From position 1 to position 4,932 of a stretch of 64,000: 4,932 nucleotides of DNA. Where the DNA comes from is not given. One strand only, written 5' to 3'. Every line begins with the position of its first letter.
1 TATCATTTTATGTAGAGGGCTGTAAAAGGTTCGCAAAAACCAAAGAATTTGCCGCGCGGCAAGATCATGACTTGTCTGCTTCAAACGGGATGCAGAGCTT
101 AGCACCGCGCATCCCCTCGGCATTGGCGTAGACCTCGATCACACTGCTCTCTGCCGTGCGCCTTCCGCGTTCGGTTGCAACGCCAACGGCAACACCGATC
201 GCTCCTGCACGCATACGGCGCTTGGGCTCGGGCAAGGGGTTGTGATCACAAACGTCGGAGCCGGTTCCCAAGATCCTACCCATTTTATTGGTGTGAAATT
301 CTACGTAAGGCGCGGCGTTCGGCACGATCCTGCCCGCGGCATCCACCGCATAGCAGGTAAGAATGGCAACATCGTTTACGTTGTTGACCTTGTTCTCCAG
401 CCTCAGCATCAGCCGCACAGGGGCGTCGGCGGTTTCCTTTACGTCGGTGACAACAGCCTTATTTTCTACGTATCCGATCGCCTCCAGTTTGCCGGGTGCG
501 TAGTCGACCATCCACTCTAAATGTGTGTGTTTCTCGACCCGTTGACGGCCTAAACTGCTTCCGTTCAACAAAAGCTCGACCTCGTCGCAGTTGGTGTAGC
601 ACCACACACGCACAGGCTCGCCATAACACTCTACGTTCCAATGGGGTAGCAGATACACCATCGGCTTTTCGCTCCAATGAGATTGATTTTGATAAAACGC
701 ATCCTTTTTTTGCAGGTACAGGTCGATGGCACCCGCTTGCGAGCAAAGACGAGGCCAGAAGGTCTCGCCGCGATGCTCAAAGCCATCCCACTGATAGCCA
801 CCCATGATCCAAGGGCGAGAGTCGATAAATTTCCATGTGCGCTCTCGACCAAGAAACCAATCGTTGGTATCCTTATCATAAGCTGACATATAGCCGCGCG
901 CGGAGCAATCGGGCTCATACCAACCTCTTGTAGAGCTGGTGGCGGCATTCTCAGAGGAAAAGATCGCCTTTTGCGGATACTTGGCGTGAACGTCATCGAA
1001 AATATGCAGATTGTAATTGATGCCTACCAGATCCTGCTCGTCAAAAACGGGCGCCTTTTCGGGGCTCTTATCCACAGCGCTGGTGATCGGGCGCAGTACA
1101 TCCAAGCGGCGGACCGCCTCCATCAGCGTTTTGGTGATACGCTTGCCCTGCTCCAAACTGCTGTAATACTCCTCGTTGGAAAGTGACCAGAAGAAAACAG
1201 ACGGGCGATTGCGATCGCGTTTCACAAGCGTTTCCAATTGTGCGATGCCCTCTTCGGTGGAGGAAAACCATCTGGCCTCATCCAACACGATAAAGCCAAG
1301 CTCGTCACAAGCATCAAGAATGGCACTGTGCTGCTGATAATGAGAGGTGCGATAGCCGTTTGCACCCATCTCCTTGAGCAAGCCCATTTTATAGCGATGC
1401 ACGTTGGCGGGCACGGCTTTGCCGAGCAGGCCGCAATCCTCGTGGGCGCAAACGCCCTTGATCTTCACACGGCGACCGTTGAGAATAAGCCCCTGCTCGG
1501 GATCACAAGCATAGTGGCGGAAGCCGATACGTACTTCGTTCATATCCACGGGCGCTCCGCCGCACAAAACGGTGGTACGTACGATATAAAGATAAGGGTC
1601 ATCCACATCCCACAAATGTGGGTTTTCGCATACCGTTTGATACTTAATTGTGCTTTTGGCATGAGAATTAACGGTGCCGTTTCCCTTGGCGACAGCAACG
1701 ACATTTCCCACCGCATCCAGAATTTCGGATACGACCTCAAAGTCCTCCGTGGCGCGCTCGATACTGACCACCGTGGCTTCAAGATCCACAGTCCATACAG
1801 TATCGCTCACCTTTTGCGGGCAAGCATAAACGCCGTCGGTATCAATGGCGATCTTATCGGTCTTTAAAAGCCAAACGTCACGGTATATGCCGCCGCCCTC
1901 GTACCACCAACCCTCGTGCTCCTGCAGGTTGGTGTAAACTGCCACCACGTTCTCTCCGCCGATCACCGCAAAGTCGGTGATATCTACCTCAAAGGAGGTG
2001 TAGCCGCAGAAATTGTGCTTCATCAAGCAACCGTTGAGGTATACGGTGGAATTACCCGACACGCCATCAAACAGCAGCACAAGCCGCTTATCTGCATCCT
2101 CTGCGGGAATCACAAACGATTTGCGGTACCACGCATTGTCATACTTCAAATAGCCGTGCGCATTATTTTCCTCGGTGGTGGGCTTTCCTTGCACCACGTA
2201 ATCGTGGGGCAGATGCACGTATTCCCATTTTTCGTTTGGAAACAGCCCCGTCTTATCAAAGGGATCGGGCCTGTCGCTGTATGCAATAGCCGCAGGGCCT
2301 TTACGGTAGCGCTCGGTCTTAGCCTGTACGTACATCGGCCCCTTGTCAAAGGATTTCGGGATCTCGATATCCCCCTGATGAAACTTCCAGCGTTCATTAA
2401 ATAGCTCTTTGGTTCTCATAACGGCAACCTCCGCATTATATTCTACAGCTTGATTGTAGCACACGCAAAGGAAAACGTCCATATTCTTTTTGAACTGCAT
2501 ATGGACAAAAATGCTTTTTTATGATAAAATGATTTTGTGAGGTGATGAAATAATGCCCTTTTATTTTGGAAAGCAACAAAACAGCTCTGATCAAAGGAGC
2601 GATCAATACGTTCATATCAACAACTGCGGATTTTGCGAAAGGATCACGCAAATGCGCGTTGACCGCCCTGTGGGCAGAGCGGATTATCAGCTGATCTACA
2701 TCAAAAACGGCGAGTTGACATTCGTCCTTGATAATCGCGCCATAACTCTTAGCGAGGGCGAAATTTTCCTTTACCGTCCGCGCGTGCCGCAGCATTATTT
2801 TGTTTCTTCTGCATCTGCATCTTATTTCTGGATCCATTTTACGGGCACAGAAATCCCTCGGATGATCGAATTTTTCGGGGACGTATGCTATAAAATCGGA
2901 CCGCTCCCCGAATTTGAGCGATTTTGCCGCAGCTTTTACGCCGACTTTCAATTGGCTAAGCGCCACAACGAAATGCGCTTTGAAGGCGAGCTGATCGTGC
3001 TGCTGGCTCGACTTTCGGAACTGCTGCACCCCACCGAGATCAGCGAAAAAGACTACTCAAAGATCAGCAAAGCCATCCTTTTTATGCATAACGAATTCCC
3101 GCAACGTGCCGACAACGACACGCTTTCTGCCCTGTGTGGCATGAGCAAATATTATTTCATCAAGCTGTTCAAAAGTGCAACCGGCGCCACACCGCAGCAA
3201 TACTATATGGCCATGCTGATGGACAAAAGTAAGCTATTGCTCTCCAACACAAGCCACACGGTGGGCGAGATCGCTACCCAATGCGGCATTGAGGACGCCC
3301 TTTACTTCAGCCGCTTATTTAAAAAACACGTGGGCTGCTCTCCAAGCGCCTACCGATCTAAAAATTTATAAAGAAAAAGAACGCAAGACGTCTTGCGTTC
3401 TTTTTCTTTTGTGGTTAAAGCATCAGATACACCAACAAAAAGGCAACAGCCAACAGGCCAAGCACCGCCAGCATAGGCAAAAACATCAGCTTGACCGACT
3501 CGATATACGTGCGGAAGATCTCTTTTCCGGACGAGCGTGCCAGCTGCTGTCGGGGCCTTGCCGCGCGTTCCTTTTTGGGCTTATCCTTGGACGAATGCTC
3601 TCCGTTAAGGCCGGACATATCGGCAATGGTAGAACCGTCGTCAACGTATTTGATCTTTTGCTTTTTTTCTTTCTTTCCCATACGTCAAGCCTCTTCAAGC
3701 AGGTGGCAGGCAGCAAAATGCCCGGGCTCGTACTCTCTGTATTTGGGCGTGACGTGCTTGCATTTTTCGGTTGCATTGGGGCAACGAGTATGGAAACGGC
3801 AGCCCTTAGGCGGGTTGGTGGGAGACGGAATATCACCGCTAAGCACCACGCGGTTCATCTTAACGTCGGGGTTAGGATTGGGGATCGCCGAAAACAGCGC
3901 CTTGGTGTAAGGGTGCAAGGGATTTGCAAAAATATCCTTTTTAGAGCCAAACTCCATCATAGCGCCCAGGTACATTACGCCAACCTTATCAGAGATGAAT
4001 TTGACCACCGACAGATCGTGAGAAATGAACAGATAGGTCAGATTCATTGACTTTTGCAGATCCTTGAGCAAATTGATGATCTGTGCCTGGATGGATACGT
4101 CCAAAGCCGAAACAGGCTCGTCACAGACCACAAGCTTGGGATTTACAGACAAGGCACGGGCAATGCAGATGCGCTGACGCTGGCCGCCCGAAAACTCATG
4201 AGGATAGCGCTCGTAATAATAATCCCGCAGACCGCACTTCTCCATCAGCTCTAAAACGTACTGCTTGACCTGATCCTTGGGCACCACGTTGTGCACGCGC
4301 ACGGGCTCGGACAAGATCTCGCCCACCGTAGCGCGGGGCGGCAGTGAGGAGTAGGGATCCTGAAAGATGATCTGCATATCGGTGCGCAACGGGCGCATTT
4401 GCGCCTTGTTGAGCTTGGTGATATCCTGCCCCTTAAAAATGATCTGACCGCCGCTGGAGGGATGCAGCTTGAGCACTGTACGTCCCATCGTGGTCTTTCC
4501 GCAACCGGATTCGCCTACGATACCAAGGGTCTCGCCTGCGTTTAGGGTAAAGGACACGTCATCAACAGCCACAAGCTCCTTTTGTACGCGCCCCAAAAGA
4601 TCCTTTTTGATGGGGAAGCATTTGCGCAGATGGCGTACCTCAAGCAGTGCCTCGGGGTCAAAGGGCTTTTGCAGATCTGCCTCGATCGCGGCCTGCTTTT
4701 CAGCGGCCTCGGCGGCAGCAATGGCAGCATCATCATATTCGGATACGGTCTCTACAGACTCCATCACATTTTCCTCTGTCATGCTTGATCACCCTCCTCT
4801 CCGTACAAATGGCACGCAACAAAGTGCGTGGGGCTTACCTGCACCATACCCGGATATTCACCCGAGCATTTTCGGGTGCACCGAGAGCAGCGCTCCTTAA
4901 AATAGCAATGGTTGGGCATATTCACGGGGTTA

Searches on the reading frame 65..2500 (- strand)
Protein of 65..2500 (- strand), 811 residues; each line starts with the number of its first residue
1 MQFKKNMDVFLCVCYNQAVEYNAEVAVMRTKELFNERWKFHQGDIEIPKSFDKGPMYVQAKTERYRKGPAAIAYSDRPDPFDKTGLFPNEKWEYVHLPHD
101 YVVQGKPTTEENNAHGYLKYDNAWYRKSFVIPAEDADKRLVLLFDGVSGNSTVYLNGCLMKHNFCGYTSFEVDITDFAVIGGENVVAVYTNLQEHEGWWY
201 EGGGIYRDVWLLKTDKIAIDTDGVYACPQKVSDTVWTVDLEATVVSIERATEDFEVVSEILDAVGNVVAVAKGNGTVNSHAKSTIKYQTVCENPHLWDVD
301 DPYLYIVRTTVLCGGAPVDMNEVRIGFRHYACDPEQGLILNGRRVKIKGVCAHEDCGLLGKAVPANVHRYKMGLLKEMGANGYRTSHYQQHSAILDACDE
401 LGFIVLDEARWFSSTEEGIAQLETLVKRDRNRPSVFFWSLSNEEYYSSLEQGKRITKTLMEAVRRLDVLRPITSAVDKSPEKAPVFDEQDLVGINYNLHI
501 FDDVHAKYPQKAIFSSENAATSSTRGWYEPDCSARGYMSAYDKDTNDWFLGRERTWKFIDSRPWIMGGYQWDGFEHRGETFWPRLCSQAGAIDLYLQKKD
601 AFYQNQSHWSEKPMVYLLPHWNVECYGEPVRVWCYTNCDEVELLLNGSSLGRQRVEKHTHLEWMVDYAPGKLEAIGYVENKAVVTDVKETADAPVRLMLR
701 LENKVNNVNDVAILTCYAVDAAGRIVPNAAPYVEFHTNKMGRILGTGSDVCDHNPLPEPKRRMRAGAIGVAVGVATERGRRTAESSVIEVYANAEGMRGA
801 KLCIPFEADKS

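Call 25: search_protein_families(library=pfam, proteins=[window:65-2500:-], max_evalue=0.00001)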
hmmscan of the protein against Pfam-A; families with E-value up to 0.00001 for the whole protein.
window:65-2500:- (811 aa): 6 families
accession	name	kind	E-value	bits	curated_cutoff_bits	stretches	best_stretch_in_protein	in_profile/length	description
PF02836.23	Glyco_hydro_2_C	-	1.5e-25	90.4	21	2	337-410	7-80/302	Glycosyl hydrolases family 2, TIM barrel domain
PF16355.11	DUF4982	-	1.5e-22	79.7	23.9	1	627-683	1-60/61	Domain of unknown function (DUF4982)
PF02837.24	Glyco_hydro_2_N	-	2.5e-16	60.5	28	1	94-214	33-168/169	Glycosyl hydrolases family 2, sugar binding domain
PF00703.27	Glyco_hydro_2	-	8.2e-14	52.7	23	1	229-328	10-109/109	Glycosyl hydrolases family 2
PF18565.7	Glyco_hydro2_C5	-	5e-10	39.6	32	1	706-798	12-98/103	Glycoside hydrolase family 2 C-terminal domain 5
PF22666.2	Glyco_hydro_2_N2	-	3e-07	31.1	27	1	110-189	36-116/167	Glycosyl hydrolase 2 galactose-binding domain-like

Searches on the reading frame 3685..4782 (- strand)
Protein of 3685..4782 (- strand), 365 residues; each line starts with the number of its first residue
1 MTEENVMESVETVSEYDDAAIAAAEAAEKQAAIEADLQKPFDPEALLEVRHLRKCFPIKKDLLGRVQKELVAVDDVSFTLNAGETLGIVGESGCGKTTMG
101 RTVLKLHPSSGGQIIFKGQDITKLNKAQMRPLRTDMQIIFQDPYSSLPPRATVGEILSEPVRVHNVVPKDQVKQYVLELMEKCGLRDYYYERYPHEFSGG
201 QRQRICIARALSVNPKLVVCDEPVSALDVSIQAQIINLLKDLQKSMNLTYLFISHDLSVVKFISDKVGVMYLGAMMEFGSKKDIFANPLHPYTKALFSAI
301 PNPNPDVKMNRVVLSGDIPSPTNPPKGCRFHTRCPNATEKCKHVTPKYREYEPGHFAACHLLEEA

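Call 25: search_protein_families(library=pfam, proteins=[window:3685-4782:-], max_evalue=0.00001)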
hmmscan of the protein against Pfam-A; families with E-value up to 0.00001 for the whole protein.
window:3685-4782:- (365 aa): 2 families
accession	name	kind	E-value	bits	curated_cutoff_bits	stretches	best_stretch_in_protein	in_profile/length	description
PF00005.33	ABC_tran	-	1.2e-31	110.5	25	1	74-224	2-136/137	ABC transporter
PF08352.17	oligo_HPY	-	6.1e-21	75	27.1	1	276-341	1-65/65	Oligopeptide/dipeptide transporter, C-terminal region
